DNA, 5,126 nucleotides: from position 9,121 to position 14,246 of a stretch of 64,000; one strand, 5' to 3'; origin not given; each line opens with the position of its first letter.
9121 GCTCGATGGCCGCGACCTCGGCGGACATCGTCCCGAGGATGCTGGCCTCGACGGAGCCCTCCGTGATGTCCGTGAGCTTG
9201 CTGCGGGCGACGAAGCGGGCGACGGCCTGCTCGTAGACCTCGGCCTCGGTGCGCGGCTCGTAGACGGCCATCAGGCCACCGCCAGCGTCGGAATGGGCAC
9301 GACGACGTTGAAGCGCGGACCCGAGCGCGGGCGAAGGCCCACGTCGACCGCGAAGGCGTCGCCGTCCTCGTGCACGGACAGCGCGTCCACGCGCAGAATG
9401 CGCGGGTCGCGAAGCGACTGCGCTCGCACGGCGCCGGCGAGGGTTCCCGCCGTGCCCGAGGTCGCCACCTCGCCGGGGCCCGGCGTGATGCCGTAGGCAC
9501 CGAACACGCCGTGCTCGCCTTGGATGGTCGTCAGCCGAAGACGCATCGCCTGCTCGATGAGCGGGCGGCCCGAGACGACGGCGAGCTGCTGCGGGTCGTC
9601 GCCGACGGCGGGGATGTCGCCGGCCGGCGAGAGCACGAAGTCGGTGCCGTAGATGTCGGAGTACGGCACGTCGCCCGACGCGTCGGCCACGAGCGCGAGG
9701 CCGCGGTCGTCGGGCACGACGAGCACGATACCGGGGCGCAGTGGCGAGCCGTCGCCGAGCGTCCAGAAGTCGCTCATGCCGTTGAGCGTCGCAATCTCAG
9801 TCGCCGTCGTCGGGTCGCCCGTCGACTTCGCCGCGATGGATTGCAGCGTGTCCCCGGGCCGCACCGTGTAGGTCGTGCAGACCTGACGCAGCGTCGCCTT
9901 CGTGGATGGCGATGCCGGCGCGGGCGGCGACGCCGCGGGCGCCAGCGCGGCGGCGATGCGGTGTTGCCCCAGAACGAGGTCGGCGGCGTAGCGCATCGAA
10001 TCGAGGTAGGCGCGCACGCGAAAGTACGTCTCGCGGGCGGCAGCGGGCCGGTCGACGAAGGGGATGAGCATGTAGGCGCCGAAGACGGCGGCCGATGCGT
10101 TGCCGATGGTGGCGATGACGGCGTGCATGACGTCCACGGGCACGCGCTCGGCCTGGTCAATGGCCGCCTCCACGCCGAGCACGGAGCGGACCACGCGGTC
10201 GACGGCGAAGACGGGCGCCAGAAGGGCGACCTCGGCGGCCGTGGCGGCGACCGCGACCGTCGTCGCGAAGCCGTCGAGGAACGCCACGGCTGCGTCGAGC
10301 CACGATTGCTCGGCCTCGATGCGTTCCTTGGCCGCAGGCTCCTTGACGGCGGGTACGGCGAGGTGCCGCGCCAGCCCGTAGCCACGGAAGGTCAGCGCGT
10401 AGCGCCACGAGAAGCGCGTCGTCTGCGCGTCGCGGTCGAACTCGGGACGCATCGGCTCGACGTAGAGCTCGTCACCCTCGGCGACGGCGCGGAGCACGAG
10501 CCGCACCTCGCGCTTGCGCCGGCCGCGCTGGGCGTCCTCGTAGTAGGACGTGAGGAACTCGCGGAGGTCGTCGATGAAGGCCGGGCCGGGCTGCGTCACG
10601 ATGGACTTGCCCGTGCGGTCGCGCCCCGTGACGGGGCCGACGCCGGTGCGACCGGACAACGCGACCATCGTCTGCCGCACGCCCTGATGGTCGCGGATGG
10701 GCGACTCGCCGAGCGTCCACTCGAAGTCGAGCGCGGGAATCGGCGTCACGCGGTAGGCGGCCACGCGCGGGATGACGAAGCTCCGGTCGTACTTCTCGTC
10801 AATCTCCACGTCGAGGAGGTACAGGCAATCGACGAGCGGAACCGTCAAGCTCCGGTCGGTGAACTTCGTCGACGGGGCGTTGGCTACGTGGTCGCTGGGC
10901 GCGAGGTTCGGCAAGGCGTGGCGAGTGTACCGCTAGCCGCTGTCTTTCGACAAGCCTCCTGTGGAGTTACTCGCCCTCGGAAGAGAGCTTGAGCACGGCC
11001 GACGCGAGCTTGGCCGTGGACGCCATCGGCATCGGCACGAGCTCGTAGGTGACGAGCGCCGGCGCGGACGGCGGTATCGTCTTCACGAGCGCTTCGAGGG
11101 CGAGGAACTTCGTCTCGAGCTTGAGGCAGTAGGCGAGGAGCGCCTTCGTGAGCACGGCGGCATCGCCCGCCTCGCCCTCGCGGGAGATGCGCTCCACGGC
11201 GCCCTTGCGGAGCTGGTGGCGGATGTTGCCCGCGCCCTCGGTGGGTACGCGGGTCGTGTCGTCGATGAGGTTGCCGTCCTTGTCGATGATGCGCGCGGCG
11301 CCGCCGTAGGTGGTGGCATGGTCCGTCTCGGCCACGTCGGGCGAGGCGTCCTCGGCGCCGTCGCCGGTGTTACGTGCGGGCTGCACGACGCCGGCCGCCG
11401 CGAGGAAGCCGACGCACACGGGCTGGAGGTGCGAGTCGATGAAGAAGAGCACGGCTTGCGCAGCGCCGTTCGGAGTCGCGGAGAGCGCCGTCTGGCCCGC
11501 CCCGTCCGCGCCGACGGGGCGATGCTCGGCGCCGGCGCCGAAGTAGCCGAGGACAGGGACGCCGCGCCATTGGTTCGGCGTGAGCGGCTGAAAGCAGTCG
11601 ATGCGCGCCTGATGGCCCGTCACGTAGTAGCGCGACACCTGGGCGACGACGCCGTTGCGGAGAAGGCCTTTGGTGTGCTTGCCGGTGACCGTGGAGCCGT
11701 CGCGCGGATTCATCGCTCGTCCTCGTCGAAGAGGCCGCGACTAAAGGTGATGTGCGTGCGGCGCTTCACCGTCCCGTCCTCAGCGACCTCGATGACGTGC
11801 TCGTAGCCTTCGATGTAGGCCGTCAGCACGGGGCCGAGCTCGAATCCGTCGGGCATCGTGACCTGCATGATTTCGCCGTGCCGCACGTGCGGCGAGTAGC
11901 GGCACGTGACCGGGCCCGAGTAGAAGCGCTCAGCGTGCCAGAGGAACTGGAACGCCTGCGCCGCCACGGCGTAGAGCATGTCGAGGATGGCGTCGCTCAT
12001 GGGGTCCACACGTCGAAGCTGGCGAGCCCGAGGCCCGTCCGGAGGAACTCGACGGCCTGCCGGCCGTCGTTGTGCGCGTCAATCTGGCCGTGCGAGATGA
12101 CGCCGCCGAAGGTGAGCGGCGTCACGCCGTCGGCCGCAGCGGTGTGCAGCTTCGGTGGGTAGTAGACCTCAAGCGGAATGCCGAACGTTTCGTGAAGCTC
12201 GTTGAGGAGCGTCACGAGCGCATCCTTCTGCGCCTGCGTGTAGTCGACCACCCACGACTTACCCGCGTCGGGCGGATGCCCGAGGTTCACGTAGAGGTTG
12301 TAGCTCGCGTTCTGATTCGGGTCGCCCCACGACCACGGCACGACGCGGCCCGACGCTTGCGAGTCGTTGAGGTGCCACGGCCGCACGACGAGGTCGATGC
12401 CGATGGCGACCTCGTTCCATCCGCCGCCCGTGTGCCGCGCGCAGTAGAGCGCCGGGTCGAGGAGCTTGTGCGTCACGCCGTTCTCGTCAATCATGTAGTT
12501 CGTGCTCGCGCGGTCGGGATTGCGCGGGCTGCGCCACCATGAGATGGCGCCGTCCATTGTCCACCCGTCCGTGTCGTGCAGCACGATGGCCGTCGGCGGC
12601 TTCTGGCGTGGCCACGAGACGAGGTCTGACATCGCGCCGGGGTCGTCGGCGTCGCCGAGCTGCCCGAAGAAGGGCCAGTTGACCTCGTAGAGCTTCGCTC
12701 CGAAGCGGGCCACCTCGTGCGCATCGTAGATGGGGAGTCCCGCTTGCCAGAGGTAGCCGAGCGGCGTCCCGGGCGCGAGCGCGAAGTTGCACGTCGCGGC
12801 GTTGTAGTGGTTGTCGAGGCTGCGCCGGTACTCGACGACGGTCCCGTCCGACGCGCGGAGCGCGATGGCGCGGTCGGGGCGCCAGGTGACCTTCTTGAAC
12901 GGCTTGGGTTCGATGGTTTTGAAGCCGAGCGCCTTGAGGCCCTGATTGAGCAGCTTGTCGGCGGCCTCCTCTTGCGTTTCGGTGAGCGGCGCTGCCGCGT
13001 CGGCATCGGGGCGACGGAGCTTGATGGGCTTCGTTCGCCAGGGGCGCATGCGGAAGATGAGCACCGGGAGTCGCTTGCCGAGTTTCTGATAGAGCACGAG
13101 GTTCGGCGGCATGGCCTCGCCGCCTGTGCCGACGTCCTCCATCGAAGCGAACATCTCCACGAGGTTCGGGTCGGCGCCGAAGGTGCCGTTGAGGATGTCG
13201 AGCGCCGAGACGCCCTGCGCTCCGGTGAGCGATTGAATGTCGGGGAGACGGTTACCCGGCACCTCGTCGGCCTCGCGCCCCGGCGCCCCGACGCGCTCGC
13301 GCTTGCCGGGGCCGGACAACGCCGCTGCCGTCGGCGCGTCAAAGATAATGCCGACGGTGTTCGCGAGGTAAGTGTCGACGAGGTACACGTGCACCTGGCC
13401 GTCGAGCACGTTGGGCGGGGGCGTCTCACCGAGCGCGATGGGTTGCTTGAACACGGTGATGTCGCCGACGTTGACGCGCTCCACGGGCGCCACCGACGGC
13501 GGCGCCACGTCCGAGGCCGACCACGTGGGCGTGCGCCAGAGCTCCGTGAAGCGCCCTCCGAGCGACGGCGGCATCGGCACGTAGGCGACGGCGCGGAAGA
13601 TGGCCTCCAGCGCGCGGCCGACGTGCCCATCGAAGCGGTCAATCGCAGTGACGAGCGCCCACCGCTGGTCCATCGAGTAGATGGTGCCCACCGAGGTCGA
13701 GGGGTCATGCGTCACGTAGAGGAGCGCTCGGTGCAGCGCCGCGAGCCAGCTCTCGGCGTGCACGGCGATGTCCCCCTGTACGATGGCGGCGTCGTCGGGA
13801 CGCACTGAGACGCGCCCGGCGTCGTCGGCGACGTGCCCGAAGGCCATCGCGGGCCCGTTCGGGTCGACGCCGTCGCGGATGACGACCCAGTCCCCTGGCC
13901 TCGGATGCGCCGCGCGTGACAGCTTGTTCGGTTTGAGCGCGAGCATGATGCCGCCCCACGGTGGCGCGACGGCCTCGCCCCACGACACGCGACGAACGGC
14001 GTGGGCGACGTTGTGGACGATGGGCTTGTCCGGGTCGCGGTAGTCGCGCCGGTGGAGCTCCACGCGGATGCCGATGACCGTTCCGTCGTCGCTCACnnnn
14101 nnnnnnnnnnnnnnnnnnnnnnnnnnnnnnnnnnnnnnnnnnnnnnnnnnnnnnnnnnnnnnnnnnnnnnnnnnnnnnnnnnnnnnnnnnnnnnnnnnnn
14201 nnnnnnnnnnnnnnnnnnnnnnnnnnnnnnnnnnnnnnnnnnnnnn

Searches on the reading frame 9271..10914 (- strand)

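Call 45: search_protein_families(library=pfam, proteins=[window:9271-10914:-], max_evalue=0.001)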
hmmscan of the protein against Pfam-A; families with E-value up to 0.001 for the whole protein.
window:9271-10914:- (547 aa): 1 family
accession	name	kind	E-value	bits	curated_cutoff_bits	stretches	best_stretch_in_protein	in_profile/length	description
PF01476.26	LysM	-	2.2e-06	27.9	20.9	1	349-382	1-31/43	LysM domain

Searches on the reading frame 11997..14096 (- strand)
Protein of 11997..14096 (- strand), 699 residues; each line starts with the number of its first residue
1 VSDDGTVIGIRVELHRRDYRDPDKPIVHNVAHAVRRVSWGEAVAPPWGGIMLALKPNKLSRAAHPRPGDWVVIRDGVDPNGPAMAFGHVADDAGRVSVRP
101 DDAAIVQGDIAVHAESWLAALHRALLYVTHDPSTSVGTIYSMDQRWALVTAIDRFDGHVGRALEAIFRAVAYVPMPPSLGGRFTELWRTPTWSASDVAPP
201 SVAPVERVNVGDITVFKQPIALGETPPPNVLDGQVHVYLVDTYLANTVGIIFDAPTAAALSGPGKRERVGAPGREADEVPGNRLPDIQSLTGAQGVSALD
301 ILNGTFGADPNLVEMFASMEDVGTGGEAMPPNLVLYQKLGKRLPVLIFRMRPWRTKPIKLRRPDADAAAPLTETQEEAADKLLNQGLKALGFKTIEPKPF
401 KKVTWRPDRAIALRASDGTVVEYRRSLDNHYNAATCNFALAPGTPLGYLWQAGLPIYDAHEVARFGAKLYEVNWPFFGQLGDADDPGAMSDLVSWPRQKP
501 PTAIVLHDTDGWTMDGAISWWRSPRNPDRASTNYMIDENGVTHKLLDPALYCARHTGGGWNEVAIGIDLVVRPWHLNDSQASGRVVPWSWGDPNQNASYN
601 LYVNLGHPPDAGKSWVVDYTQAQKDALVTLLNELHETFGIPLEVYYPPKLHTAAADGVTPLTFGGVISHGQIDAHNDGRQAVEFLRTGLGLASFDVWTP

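Call 45: search_protein_families(library=pfam, proteins=[window:11997-14096:-], max_evalue=0.001)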
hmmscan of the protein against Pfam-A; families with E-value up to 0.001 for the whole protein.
window:11997-14096:- (699 aa): 1 family
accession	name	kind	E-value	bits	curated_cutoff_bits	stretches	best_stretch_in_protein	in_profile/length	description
PF01510.30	Amidase_2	-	2e-10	41.6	26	1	498-644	2-114/131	N-acetylmuramoyl-L-alanine amidase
